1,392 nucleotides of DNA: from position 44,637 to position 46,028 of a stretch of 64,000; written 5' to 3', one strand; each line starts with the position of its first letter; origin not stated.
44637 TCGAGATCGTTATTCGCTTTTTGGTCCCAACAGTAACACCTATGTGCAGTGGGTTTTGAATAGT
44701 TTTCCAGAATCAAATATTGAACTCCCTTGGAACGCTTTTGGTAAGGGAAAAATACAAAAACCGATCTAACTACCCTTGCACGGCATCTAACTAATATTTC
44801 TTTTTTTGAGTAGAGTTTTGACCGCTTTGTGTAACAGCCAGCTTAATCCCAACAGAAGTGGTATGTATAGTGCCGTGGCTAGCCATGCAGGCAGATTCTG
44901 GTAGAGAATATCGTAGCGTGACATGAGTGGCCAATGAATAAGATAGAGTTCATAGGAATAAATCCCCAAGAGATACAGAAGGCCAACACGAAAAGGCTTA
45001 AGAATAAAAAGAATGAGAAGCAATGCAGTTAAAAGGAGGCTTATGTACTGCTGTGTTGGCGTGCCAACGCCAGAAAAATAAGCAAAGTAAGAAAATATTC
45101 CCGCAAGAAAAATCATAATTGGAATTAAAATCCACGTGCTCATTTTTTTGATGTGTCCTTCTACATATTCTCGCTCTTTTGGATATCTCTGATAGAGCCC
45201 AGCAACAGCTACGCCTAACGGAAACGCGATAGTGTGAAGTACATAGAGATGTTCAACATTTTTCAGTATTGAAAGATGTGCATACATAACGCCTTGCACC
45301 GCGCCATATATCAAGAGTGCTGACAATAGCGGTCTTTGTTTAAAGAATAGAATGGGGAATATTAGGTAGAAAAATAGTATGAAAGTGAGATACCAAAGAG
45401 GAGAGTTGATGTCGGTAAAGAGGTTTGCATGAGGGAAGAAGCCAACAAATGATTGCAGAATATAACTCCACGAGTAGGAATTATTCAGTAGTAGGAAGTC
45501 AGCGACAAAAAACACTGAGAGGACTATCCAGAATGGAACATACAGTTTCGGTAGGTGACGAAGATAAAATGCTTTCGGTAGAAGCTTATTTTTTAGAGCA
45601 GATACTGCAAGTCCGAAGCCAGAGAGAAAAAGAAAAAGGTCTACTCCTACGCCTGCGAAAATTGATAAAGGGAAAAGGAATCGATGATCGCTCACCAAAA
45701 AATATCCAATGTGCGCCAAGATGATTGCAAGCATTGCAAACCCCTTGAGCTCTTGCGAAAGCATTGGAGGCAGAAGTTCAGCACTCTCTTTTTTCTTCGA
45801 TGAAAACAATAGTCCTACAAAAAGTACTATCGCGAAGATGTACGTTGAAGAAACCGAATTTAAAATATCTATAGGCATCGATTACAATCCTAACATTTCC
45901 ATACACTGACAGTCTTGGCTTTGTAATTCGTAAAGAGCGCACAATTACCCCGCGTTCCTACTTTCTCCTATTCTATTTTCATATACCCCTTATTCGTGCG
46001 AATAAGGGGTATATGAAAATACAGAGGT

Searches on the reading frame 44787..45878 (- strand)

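Call 39: search_protein_families(library=pfam, proteins=[window:44787-45878:-], max_evalue=0.01)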
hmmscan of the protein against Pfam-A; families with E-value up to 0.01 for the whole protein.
window:44787-45878:- (363 aa): 1 family
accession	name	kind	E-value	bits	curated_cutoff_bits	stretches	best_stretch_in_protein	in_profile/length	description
PF01757.29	Acyl_transf_3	-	3.5e-25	89.2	31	1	44-350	7-325/326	Acyltransferase domain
